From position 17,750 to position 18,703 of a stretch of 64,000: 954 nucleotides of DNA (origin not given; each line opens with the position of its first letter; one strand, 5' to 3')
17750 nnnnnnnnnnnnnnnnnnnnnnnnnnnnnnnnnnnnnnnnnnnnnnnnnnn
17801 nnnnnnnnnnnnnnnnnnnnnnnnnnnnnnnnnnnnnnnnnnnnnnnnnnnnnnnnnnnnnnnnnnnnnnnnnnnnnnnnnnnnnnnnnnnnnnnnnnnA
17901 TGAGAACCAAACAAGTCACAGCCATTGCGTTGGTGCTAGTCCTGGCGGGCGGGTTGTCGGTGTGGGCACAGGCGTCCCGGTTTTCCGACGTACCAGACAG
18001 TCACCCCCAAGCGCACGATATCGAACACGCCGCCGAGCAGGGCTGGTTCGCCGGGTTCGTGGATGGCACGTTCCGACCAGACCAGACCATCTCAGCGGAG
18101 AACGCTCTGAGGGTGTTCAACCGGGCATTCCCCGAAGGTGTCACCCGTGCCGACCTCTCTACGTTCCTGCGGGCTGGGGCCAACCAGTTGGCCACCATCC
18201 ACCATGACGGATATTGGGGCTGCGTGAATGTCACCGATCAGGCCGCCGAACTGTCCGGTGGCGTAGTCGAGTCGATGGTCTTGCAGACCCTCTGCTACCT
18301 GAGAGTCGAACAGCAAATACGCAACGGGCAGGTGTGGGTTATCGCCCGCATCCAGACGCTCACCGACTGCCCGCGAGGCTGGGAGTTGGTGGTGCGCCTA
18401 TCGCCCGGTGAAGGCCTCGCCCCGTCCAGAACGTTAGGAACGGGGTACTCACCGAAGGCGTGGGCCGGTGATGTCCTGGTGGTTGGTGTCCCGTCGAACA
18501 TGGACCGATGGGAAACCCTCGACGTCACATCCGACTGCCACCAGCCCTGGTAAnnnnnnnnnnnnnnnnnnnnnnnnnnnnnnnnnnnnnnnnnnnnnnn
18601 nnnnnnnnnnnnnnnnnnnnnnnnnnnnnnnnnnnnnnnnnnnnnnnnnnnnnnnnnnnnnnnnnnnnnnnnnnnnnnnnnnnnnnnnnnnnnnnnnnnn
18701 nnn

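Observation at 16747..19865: The IS1595-family element carries an unusual passenger set: SLH-domain secreted protein, small membrane protein, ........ coiled-coil protein, DUF2513 protein and a 58-aa ORF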

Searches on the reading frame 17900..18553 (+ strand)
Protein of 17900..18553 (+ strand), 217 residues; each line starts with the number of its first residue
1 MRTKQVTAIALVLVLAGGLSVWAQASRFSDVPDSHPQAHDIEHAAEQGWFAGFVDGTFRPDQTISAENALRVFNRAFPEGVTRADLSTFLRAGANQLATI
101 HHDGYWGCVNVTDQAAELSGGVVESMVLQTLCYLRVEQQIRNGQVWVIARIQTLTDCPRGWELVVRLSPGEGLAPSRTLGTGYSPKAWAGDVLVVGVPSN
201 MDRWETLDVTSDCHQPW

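Call 6: search_protein_families(library=pfam, max_evalue=0.1, proteins=[window:17900-18553:+])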
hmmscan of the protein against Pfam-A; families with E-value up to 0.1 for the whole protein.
window:17900-18553:+ (217 aa): 2 families
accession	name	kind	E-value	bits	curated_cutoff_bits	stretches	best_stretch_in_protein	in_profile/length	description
PF00395.25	SLH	-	2e-05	24.9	20.8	1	27-65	1-39/44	S-layer homology domain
PF17194.10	AbiEi_3_N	-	0.082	13.4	26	0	41-95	33-88/93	Transcriptional regulator, AbiEi antitoxin N-terminal domain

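Call 8: find_encoding_contigs(protein=window:17900-18553:+, flank=6000, max_places=10)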
Protein window:17900-18553:+ (217 aa): 14 contigs read that carry it; 8 places shown.
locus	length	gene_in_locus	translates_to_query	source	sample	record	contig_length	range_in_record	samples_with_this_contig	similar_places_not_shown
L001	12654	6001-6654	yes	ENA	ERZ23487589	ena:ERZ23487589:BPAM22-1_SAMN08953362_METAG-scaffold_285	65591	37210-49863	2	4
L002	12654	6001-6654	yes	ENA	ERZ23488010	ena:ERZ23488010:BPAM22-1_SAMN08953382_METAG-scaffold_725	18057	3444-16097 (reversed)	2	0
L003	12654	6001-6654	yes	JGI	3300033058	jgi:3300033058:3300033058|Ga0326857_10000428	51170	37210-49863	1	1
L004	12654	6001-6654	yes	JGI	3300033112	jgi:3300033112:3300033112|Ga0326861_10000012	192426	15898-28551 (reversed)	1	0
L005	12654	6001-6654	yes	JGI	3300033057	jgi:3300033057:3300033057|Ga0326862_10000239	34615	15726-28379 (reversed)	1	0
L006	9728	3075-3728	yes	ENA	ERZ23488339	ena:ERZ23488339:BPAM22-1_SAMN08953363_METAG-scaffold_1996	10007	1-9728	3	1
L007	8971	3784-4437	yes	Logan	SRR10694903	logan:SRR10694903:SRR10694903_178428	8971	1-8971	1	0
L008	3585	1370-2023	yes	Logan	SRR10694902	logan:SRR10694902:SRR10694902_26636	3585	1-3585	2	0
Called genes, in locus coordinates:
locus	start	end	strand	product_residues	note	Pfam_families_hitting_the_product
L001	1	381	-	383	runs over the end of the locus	PF01053:Cys_Met_Meta_PP, PF00155:Aminotran_1_2 (weak), PF01212:Beta_elim_lyase (weak)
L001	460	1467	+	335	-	PF05544:Pro_racemase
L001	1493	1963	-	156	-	PF08768:THAP4_heme-bd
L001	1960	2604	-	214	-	PF01625:PMSR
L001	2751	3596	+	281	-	PF00296:Bac_luciferase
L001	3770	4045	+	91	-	-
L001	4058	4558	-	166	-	-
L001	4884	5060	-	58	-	-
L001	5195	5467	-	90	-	-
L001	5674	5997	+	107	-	-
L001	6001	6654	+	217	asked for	PF00395:SLH (faint)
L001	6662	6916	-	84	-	PF10711:DUF2513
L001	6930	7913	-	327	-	PF12760:Zn_ribbon_IS1595 (weak), PF12762:DDE_Tnp_IS1595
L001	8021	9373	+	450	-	PF04675:DNA_ligase_A_N, PF01068:DNA_ligase_A_M, PF04679:DNA_ligase_A_C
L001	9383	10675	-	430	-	PF07690:MFS_1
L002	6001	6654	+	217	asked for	PF00395:SLH (faint)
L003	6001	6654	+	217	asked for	PF00395:SLH (faint)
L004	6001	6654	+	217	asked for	PF00395:SLH (faint)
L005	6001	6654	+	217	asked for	PF00395:SLH (faint)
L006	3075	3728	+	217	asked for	PF00395:SLH (faint)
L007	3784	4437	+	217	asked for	PF00395:SLH (faint)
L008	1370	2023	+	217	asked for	PF00395:SLH (faint)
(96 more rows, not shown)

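Call 11: find_homologous_proteins(query=window:17900-18553:+, max_evalue=0.001)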
Query window:17900-18553:+ (217 aa): 12 proteins with E <= 0.001 among 575 candidates.
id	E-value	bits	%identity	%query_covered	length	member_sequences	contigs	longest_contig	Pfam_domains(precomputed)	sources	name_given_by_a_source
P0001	9.1e-145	498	100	100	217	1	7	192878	PF00395.26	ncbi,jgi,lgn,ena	-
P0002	3.4e-96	339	73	90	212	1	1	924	PF00395.26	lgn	-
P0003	1.1e-87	311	72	89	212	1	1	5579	PF00395.26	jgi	-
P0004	5.3e-83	296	63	100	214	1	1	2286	PF00395.26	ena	-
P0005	3.7e-64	234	53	95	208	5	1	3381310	PF00395.26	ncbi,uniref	ncbi:S-layer homology domain-containing protein [Candidatus Spongiisocius sp.]|uniref:S-layer homolo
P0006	2.2e-29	120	71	38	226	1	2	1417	PF00395.26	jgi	-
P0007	2.1e-24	104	41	76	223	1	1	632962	-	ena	-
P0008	1.7e-23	101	66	33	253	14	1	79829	PF00395.26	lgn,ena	-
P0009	1.9e-23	101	41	75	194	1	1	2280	PF00395.26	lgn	-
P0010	4.7e-9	54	34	53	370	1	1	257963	PF00395.26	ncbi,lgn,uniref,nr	ncbi:S-layer family protein [Salsuginibacillus halophilus]|uniref:S-layer family protein n=1 Tax=Sal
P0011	8.5e-9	53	45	28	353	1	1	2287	PF00395.26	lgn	-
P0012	1.2e-6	46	42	24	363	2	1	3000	PF00565.24,PF00395.26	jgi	jgi:endonuclease YncB( thermonuclease family)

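Call 15: find_encoding_contigs(protein=P0005, flank=6000, max_places=4)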
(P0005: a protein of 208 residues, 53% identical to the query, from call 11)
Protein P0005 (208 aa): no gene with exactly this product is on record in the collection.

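Call 16: find_encoding_contigs(protein=P0003, flank=6000, max_places=4)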
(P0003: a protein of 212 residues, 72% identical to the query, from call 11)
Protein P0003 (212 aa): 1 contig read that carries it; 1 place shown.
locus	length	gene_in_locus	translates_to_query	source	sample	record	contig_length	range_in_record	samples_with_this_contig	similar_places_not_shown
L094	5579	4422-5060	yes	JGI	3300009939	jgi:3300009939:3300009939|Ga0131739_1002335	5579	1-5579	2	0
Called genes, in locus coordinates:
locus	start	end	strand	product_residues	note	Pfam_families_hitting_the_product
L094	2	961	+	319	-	?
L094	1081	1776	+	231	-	PF00198:2-oxoacid_dh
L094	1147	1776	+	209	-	PF00198:2-oxoacid_dh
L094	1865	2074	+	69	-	-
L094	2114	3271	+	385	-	PF13356:Arm-DNA-bind_3, PF22022:Phage_int_M, PF00589:Phage_integrase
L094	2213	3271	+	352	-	PF13356:Arm-DNA-bind_3, PF22022:Phage_int_M, PF00589:Phage_integrase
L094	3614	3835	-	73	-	-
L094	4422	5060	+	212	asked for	PF00395:SLH (faint)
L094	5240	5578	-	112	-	?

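Call 17: find_encoding_contigs(protein=P0007, flank=8000, max_places=3)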
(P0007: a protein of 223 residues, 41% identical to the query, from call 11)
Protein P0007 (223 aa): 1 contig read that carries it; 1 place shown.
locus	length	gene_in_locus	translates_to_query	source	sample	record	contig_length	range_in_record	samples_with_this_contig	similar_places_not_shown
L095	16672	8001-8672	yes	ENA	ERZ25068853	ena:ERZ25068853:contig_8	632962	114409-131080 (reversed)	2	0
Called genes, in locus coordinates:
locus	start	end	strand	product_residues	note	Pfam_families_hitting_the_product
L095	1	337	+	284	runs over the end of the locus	-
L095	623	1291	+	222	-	PF13540:RCC1_2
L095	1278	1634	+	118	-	-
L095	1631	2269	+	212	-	-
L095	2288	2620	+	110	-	-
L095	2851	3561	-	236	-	-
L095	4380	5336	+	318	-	-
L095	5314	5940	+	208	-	-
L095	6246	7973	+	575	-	PF25059:FN3_DSCAM-DSCAML_C (faint), PF00041:fn3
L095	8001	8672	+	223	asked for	-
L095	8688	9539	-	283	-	PF05721:PhyH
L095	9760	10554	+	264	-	PF00106:adh_short, PF01370:Epimerase, PF08659:KR, PF23441:SDR, PF13460:NAD_binding_10 (weak), PF13561:adh_short_C2, PF16363:GDP_Man_Dehyd (faint)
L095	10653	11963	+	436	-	PF13701:DDE_Tnp_1_4, PF01609:DDE_Tnp_1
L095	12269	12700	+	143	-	-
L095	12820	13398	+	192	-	PF13276:HTH_21, PF00665:rve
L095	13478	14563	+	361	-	PF02899:Phage_int_SAM_1, PF00589:Phage_integrase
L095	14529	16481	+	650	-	PF00589:Phage_integrase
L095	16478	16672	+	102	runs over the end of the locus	PF19776:DUF6262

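Call 18: find_encoding_contigs(protein=P0008, flank=8000, max_places=3)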
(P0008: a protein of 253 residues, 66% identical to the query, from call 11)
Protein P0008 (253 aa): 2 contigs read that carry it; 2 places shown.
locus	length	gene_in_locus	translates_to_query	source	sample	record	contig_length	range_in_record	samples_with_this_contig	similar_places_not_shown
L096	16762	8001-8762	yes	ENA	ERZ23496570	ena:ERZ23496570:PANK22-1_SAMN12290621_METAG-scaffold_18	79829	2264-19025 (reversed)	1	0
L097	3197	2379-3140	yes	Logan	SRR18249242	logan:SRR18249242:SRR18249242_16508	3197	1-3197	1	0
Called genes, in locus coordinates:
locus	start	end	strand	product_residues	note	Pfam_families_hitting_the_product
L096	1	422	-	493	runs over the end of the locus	-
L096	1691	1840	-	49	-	-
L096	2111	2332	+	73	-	-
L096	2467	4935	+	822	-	PF01555:N6_N4_Mtase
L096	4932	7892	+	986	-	PF04851:ResIII (weak)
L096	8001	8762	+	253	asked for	PF00395:SLH (weak)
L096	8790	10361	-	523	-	PF00117:GATase, PF07722:Peptidase_C26, PF02540:NAD_synthase (weak), PF00958:GMP_synt_C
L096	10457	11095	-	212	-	PF00293:NUDIX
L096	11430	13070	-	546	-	PF00118:Cpn60_TCP1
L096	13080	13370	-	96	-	PF00166:Cpn10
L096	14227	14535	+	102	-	-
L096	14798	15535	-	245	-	PF00814:TsaD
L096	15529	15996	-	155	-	PF02367:TsaE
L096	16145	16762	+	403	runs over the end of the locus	PF00145:DNA_methylase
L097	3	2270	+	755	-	?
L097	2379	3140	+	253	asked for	PF00395:SLH (weak)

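Call 19: find_encoding_contigs(protein=P0004, flank=6000, max_places=3)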
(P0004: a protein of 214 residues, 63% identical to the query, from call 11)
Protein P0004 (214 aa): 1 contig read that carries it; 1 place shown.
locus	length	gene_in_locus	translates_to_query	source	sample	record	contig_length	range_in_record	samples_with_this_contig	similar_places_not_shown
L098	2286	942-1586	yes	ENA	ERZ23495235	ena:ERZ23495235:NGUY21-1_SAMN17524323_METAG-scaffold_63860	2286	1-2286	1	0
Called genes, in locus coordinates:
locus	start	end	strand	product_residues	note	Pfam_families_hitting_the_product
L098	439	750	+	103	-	-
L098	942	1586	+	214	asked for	PF00395:SLH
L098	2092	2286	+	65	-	?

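Call 31: find_related_loci(query=A2, collection=metagenome_contigs, flank=6000)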
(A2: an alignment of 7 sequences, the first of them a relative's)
Query A2 (217 aa) in metagenome_contigs; peptide patterns used: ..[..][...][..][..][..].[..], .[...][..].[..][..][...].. (x = any residue, [..] = any of these).
479 stretches matched a pattern; 6 encode a relative of the query (tblastn E <= 1e-3); 6 distinct loci.
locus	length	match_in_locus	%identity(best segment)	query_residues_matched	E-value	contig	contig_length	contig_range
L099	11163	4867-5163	53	1-100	3e-28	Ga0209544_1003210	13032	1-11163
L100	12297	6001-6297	53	1-100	3e-28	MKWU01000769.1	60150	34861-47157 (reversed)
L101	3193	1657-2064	43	2-140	6e-20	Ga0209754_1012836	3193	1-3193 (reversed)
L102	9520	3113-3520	43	2-140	7e-20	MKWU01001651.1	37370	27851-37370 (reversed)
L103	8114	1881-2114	40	1-77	3e-10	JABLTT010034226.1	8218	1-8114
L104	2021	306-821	33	2-113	2e-9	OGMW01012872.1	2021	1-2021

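Call 33: search_protein_families(library=phrogs, max_evalue=0.01, proteins=[window:17900-18553:+])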
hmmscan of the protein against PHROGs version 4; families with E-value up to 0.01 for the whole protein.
window:17900-18553:+ (217 aa): 0 families

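Call 34: search_protein_families(library=ncbifam, max_evalue=0.01, proteins=[window:17900-18553:+])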
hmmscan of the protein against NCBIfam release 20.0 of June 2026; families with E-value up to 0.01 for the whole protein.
window:17900-18553:+ (217 aa): 0 families

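Call 42: predict_structure(alignment_id=A2)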
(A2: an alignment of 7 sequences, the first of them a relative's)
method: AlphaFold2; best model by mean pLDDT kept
length: 217 residues; sequences in the alignment: 7
mean_pLDDT: 61.8   pTM: 0.48
mean pLDDT of the five models: 61.8, 57.5, 55.7, 54.4, 51.3
residues with pLDDT >= 90: 16; 70-90: 64; 50-70: 59; < 50: 78
segments of 3 or more residues with pLDDT < 50: 1-3, 17-28, 48-50, 52-54, 56-58, 60-104, 121-123
pLDDT, mean of each block of 10 residues (from residue 1): 52 49 44 53 51 46 45 45 41 34 54 58 61 74 75 88 86 82 90 87 76 72
secondary structure, 60 per line:
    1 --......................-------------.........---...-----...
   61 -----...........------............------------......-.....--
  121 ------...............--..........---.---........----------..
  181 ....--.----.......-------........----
elements in order: H3-24 H38-46 E50-52 E58-60 H66-76 H83-94 E107-112 H114-118 E127-141 E144-153 E161-168 E179-184 E192-198 E206-213

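Call 47: fold_search(model_id=the predicted structure, library=pdb)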
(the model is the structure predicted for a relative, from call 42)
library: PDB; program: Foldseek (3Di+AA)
matches with E <= 10: 1283; with E <= 0.001: 0
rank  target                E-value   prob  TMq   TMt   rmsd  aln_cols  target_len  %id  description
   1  7u1s_A                1.6e-03  0.66  0.18  0.12  22.9       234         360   12  Cryo-EM structure of the pancreatic ATP-sensitive potassium channel bound to ATP and repaglinide with SUR1-out conform (released 2022-08-31)
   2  3syp                  5.5e-03  0.57  0.16  0.12  22.3       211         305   11  Crystal structure of the G protein-gated inward rectifier K+ channel GIRK2 (Kir3.2) R201A mutant (released 2011-10-12)
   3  7u1s_D                5.5e-03  0.47  0.17  0.12  22.6       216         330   12  Cryo-EM structure of the pancreatic ATP-sensitive potassium channel bound to ATP and repaglinide with SUR1-out conform (released 2022-08-31)
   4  3o0l_B                6.9e-03  1.00  0.25  0.43   5.7        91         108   10  Crystal structure of a Pfam DUF1425 family member (Shew_1734) from Shewanella sp. pv-4 at 1.81 a resolution (released 2010-08-04)
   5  3o0l_A                6.9e-03  0.99  0.25  0.41   4.8        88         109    9  Crystal structure of a Pfam DUF1425 family member (Shew_1734) from Shewanella sp. pv-4 at 1.81 a resolution (released 2010-08-04)
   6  7u6y_B                8.2e-03  0.33  0.16  0.12  23.6       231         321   10  Cryo-EM structure of the pancreatic ATP-sensitive potassium channel in the presence of glibenclamide and ATP with Kir6 (released 2022-08-31)
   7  7tyt_B                8.2e-03  0.33  0.16  0.12  23.6       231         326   10  Cryo-EM structure of the pancreatic ATP-sensitive potassium channel bound to ATP and repaglinide with Kir6.2-CTD in th (released 2022-08-31)
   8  7u6y_C                8.7e-03  0.35  0.16  0.12  22.9       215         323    8  Cryo-EM structure of the pancreatic ATP-sensitive potassium channel in the presence of glibenclamide and ATP with Kir6 (released 2022-08-31)
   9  7u24_A                9.2e-03  0.41  0.17  0.11  23.1       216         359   10  Cryo-EM structure of the pancreatic ATP-sensitive potassium channel bound to ATP and glibenclamide with Kir6.2-CTD in  (released 2022-08-31)
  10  3zrs                  1.1e-02  0.47  0.18  0.14  21.6       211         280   12  X-ray crystal structure of a KirBac potassium channel highlights a mechanism of channel opening at the bundle-crossing g (released 2012-01-11)
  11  4i3g_A                1.2e-02  0.95  0.21  0.08   8.1       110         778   13  Crystal Structure of DesR, a beta-glucosidase from Streptomyces venezuelae in complex with D-glucose. (released 2013-02-20)
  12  2wlj_A                1.2e-02  0.47  0.18  0.15  21.2       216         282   13  Potassium channel from Magnetospirillum magnetotacticum (released 2010-06-09)
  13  7u7m_B                1.2e-02  0.35  0.17  0.12  22.6       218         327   10  Cryo-EM structure of the pancreatic ATP-sensitive potassium channel in the presence of carbamazepine and ATP with Kir6 (released 2022-08-31)
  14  7u7m_C                1.2e-02  0.35  0.17  0.12  22.7       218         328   11  Cryo-EM structure of the pancreatic ATP-sensitive potassium channel in the presence of carbamazepine and ATP with Kir6 (released 2022-08-31)
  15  7tys_C                1.2e-02  0.35  0.17  0.12  22.7       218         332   11  Cryo-EM structure of the pancreatic ATP-sensitive potassium channel bound to ATP and repaglinide with Kir6.2-CTD in th (released 2022-08-31)
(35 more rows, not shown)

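Call 48: fold_search(model_id=the predicted structure, library=viral)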
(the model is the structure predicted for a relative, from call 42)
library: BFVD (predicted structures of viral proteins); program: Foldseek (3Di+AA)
matches with E <= 10: 1219; with E <= 0.001: 1
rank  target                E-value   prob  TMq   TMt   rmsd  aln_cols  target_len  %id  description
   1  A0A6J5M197            1.5e-04  1.00  0.31  0.35  22.2       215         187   11  Uncharacterized protein [uncultured Caudovirales phage]
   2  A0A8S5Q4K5            1.7e-03  0.97  0.27  0.20  21.6       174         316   12  Uncharacterized protein [Siphoviridae sp. ctQqU1]
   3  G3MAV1                2.3e-03  1.00  0.24  0.37   4.5        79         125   13  Gp571 [Bacillus phage G]
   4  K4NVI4                2.6e-03  0.35  0.14  0.13  19.6       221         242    9  Uncharacterized protein [Heliothis virescens ascovirus 3g]
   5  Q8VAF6                3.4e-03  0.77  0.24  0.20  21.8       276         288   10  Wsv464 [White spot syndrome virus (isolate Shrimp/China/Tongan/1996)]
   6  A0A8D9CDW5            5.7e-03  0.99  0.25  0.42   8.4       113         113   12  Uncharacterized protein [uncultured marine phage]
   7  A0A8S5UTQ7            6.8e-03  0.97  0.23  0.36   8.9       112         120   10  Outer membrane protein assembly factor [Myoviridae sp. ctYA416]
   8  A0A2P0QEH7            6.8e-03  0.38  0.17  0.13  26.2       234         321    9  Uncharacterized protein [Haloarcula hispanica pleomorphic virus 4]
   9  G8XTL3                8.1e-03  0.92  0.27  0.21  11.6       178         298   10  Membrane glycoprotein US6A [Simian cytomegalovirus (strain Colburn)]
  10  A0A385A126            8.6e-03  0.30  0.18  0.12  19.8       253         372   10  (no name in the UniProt tables at hand)
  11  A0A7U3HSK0            1.0e-02  0.99  0.27  0.33  15.8       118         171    9  (no name in the UniProt tables at hand)
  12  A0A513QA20            1.0e-02  0.66  0.22  0.07  19.5       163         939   13  Polyprotein 1ab (Fragment) [Porcine torovirus]
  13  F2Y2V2                1.0e-02  0.25  0.13  0.08  15.4       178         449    7  (no name in the UniProt tables at hand)
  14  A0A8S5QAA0            1.1e-02  0.93  0.27  0.34  21.3       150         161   11  DUF5067 domain-containing protein [Siphoviridae sp. ctu9a31]
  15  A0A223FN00            1.1e-02  0.99  0.26  0.45   4.0        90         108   13  Inactive Cu-Zn superoxide dismutase-like virion protein [Murmansk poxvirus]
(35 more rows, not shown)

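Call 55: search_protein_families(library=padloc, max_evalue=0.1, proteins=[window:17900-18553:+])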
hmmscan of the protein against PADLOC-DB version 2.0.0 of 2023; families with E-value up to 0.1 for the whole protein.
window:17900-18553:+ (217 aa): 1 family
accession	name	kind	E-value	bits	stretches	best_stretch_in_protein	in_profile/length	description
PDLC03581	REase_II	-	0.0091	13.3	1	70-118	166-213/379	Type II restriction enzyme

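Call 60: search_solved_structures(query=window:17900-18553:+, max_evalue=1)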
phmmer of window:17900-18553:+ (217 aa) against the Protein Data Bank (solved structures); distinct sequences matched with E-value up to 1: 2.
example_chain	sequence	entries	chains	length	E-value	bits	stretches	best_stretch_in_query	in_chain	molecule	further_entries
9y9w_A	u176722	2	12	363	0.43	13.2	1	145-197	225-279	Cadherin domain protein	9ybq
7zgx_A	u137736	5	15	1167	0.57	12.8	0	23-76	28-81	S-layer protein SlpA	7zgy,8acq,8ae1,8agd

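Call 89: search_dna_similar(query=window:17900-18553:+, collection=phages, mode=protein, max_evalue=0.001, max_rows=10)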
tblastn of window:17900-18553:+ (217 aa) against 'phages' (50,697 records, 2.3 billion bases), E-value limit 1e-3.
Records with a match: 2; places in all: 2; records where one place covers at least 80% of the query: 0.
Best place of each record, by identity: <60% 2.
By first word of the organism name: Bacteriophage 2.
By host as written in the record: - 2.
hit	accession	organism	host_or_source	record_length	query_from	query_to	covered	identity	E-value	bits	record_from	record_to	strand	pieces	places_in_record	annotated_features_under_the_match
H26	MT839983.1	Bacteriophage sp.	human fecal samples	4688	28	93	30%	32.5%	2e-4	47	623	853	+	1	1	record has no annotation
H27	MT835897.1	Bacteriophage sp.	human fecal samples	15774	28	87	28%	35.0%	2e-4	48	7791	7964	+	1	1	record has no annotation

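Call 92: find_related_loci(query=A2, collection=viral_contigs, flank=6000)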
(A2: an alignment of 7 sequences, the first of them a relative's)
Query A2 (217 aa) in viral_contigs; peptide patterns used: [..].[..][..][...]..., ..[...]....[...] (x = any residue, [..] = any of these).
34 stretches matched a pattern, but none encodes a relative of the query by tblastn (E <= 1e-3).

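Call 101: search_protein_families(library=pfam, max_evalue=0.01, proteins=[L094:3614-3835:-, L094:3832-3999:-, L098:1610-1831:-, L098:1828-2187:-, L098:439-750:+])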
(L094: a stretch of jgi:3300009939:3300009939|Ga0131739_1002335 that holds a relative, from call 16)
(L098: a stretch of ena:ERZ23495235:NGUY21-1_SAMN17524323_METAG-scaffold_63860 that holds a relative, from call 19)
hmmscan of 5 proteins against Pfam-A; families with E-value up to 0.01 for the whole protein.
L094:3614-3835:- (73 aa): 0 families

L094:3832-3999:- (55 aa): 0 families

L098:1610-1831:- (73 aa): 0 families

L098:1828-2187:- (119 aa): 0 families

L098:439-750:+ (103 aa): 0 families
